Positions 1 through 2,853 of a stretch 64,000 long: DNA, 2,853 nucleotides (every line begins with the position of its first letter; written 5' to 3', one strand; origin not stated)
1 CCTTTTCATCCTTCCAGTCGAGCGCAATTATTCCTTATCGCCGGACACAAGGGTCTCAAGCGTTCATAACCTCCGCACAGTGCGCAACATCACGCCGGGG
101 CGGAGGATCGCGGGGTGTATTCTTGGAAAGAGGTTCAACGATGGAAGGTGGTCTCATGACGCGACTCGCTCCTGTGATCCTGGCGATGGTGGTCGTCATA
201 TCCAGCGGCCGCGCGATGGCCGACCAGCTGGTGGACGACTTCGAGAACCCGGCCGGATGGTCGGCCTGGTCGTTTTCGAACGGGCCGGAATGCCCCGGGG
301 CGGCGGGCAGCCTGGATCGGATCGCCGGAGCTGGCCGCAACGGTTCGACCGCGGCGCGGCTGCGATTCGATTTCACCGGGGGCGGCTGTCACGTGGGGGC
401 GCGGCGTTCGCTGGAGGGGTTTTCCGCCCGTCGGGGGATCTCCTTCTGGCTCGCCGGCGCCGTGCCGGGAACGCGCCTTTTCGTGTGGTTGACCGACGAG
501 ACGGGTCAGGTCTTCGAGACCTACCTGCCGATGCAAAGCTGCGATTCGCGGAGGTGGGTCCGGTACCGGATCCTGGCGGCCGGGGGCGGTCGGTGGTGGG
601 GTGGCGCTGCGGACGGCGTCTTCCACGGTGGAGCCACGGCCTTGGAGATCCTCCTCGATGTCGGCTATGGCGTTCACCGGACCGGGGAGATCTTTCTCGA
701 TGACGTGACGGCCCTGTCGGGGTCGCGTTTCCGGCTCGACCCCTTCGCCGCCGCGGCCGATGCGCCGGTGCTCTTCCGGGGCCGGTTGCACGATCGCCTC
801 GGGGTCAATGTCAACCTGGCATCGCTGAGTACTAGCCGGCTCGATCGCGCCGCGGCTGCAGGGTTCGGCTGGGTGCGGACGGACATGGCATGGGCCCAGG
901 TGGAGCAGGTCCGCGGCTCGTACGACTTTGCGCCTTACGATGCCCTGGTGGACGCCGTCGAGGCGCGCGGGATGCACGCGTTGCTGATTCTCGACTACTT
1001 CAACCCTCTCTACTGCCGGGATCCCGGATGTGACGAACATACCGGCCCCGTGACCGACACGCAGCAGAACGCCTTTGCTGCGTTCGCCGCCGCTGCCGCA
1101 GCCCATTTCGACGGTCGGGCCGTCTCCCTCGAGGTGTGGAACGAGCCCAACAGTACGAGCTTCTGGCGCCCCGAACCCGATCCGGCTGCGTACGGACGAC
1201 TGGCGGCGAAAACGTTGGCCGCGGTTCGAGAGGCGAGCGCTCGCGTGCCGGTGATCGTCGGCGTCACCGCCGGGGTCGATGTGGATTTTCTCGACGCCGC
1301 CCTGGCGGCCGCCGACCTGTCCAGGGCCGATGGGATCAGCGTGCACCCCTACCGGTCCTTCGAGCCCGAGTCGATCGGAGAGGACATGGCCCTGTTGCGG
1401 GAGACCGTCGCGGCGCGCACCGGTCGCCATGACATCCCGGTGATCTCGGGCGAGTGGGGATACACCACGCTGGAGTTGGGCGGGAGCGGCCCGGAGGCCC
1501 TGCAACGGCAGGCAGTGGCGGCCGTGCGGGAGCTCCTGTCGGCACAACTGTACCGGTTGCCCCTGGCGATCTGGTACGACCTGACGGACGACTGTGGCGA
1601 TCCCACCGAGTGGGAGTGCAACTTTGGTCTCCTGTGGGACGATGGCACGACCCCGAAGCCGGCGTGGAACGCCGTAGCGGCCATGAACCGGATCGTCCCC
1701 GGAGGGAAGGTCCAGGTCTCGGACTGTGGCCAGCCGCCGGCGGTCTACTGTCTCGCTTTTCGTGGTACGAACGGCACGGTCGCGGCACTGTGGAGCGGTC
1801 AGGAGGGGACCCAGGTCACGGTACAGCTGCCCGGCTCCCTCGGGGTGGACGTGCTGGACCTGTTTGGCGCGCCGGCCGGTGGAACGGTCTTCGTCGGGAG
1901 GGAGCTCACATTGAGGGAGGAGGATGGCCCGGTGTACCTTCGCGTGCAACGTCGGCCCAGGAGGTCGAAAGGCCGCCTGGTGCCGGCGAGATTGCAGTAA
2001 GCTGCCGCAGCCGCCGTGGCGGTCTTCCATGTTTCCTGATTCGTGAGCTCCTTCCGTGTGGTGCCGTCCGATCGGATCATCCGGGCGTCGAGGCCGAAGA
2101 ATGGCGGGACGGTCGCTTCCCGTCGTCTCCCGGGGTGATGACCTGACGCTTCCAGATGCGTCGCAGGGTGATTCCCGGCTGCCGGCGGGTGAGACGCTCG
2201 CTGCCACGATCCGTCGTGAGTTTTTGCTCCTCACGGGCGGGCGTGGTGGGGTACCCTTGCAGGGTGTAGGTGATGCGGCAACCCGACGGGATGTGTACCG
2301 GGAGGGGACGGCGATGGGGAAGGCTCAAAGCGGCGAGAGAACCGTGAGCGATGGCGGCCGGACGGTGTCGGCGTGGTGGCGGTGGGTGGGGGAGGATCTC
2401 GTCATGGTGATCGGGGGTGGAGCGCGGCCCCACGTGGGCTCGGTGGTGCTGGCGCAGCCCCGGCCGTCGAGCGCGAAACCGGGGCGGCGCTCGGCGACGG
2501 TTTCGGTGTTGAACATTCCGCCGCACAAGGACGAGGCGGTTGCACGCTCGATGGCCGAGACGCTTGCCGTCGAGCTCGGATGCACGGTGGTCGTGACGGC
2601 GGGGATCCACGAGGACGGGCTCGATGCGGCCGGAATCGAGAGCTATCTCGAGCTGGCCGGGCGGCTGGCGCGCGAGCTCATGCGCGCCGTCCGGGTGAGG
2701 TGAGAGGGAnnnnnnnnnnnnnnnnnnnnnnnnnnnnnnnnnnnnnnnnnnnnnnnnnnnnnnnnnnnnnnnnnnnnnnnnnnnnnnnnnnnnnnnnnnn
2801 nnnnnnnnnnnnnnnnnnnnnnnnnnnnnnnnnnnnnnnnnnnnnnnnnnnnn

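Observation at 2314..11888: Seven-gene translationally coupled operon resembling an archaeal/Chloroflexi-type polyprenyl-phosphate glycosylation module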

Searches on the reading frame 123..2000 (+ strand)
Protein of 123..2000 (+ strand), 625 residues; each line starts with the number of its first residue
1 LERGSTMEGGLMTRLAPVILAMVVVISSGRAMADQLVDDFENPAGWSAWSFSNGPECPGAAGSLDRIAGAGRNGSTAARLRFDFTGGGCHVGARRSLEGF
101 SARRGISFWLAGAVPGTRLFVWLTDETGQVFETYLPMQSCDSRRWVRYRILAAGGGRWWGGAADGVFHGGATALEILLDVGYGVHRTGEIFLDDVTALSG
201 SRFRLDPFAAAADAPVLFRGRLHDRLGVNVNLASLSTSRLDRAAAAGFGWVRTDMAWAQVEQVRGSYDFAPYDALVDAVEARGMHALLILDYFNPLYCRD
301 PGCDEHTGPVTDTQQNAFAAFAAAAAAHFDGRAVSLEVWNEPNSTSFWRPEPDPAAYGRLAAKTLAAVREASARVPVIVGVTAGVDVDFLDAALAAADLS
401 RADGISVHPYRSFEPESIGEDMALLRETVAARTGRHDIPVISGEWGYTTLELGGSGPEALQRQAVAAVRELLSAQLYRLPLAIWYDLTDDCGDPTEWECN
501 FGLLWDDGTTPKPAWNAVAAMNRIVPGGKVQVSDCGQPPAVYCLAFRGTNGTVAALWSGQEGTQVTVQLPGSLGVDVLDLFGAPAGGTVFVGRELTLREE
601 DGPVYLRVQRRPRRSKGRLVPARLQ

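Call 5: search_protein_families(library=pfam, proteins=[window:123-2000:+], max_evalue=0.01)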
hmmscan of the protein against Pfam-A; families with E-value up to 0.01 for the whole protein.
window:123-2000:+ (625 aa): 2 families
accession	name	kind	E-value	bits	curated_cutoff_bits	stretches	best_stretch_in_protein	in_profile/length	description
PF00150.24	Cellulase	-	3.7e-10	40.2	23.5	1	240-449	27-240/272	Cellulase (glycosyl hydrolase family 5)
PF02449.21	Glyco_hydro_42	-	0.0047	16.8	21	1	241-288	17-65/376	Beta-galactosidase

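Call 6: search_protein_families(library=ncbifam, proteins=[window:123-2000:+], max_evalue=0.01)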
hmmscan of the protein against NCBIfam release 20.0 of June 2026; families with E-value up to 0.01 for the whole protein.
window:123-2000:+ (625 aa): 0 families

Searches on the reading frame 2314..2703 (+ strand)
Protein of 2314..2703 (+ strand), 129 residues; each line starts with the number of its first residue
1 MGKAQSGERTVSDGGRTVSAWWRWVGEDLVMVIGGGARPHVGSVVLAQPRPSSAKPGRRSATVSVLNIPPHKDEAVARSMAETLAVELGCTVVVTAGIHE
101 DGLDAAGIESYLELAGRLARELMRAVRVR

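Call 5: search_protein_families(library=pfam, proteins=[window:2314-2703:+], max_evalue=0.01)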
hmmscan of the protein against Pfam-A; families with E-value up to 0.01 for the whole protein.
window:2314-2703:+ (129 aa): 2 families
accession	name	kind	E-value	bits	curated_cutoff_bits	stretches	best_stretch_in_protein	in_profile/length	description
PF21758.2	PAC_bac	-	2.9e-32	111.2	27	1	14-125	3-113/115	Bacterial proteasome assembling chaperone-like protein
PF16093.10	PAC4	-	0.002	18.5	31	1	30-96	13-75/77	Proteasome assembly chaperone 4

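Call 6: search_protein_families(library=ncbifam, proteins=[window:2314-2703:+], max_evalue=0.01)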
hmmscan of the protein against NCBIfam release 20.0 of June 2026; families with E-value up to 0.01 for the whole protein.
window:2314-2703:+ (129 aa): 0 families

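Call 23: search_solved_structures(query=window:2314-2703:+, max_evalue=1, show_alignments=2)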
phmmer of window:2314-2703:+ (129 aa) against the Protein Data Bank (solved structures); distinct sequences matched with E-value up to 1: 8.
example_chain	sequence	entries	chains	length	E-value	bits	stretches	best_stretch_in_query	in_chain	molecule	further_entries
8pzh_A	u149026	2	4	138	9.3e-07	32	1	10-123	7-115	Protein LpdD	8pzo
8p4w_A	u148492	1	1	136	1e-06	31.9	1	11-123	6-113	Protein LpdD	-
8po5_A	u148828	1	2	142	1.1e-06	31.8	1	10-123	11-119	Protein LpdD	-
5ck3_B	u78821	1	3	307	0.38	13.9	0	9-28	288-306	Putative signal recognition particle protein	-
5ck4_A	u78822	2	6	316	0.48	13.6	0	9-28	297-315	Putative signal recognition particle protein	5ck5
2gs5_A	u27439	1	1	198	0.56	13.4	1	61-119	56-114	Conserved hypothetical protein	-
2hrx_A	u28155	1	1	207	0.62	13.2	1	61-119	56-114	Hypothetical protein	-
3e7q_A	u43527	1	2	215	0.65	13.1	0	56-126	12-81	transcriptional regulator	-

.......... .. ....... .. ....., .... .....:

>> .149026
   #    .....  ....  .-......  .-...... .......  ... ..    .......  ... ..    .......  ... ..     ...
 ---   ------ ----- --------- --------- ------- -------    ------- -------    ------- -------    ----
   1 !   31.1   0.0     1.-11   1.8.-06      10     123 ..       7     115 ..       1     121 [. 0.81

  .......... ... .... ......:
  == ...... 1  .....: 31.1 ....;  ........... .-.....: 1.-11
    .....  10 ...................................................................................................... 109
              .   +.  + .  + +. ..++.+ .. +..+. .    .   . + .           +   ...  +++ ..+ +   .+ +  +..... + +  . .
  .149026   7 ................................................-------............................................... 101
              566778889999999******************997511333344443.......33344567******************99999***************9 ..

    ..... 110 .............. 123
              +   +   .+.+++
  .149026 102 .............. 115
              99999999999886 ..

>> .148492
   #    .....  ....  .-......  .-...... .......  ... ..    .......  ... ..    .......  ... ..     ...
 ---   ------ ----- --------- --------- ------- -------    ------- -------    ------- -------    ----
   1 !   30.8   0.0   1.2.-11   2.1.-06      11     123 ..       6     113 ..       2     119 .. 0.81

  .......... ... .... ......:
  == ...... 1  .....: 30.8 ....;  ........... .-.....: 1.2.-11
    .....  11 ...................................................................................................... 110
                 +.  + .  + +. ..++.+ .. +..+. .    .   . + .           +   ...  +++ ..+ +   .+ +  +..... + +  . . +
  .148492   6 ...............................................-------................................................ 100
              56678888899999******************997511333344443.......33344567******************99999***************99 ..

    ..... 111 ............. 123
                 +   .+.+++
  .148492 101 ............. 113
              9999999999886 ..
